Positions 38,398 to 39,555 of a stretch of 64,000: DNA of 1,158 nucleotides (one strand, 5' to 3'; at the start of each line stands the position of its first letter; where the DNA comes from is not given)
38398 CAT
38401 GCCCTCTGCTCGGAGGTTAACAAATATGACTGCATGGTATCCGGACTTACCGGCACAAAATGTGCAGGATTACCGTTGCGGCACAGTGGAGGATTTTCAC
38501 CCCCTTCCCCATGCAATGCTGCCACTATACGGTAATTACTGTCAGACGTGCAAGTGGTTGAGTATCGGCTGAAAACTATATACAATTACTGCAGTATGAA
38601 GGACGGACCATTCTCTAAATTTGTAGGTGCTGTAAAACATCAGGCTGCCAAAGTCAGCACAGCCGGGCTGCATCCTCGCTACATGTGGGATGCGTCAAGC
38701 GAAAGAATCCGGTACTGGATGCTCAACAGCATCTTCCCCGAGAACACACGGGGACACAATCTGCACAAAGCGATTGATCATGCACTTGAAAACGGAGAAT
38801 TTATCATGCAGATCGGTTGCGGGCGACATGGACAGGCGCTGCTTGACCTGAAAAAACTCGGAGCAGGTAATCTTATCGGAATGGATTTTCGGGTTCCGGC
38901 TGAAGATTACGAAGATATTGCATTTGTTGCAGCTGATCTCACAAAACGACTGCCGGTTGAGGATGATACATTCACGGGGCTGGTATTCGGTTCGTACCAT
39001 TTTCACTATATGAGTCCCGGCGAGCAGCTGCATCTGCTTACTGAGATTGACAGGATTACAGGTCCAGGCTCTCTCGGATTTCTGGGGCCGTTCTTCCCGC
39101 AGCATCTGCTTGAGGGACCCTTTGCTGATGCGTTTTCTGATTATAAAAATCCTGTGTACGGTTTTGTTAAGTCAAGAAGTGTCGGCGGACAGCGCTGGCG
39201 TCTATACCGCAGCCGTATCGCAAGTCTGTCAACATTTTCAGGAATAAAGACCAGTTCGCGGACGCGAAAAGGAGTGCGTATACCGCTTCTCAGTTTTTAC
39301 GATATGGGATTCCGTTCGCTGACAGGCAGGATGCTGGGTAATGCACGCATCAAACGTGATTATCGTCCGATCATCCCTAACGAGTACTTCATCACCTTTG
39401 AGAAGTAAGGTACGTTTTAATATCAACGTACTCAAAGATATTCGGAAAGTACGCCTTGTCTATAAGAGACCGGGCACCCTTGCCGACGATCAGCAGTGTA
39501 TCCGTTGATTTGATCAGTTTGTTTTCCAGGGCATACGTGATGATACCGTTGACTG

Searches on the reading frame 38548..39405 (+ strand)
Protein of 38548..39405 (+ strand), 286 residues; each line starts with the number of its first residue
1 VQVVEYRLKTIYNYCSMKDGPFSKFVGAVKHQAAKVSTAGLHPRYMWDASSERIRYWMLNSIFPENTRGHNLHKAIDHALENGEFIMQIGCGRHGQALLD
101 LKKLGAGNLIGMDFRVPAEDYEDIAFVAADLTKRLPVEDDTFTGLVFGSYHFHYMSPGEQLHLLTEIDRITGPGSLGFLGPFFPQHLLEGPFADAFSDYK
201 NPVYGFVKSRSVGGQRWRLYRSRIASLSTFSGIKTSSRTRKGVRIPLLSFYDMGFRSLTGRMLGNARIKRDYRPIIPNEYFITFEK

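Call 5: search_protein_families(library=pfam, proteins=[window:38548-39405:+], max_evalue=1)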
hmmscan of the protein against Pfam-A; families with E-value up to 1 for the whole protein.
window:38548-39405:+ (286 aa): 1 family
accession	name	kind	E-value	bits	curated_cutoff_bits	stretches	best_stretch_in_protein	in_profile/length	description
PF13649.12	Methyltransf_25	-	9.6e-05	23.4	27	1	86-174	1-96/97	Methyltransferase domain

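Call 27: search_protein_families(library=phrogs, proteins=[window:38548-39405:+], max_evalue=0.1)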
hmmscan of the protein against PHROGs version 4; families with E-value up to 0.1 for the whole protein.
window:38548-39405:+ (286 aa): 1 family
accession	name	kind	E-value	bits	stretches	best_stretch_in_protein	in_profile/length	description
phrog_34174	-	unknown function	0.027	15.4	0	6-68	37-99/153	-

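Call 28: search_protein_families(library=ncbifam, proteins=[window:38548-39405:+], max_evalue=0.1)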
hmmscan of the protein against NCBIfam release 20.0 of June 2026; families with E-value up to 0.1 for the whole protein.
window:38548-39405:+ (286 aa): 0 families

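Call 29: search_protein_families(library=padloc, proteins=[window:38548-39405:+], max_evalue=0.1)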
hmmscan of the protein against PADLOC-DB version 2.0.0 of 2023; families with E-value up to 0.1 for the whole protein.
window:38548-39405:+ (286 aa): 0 families
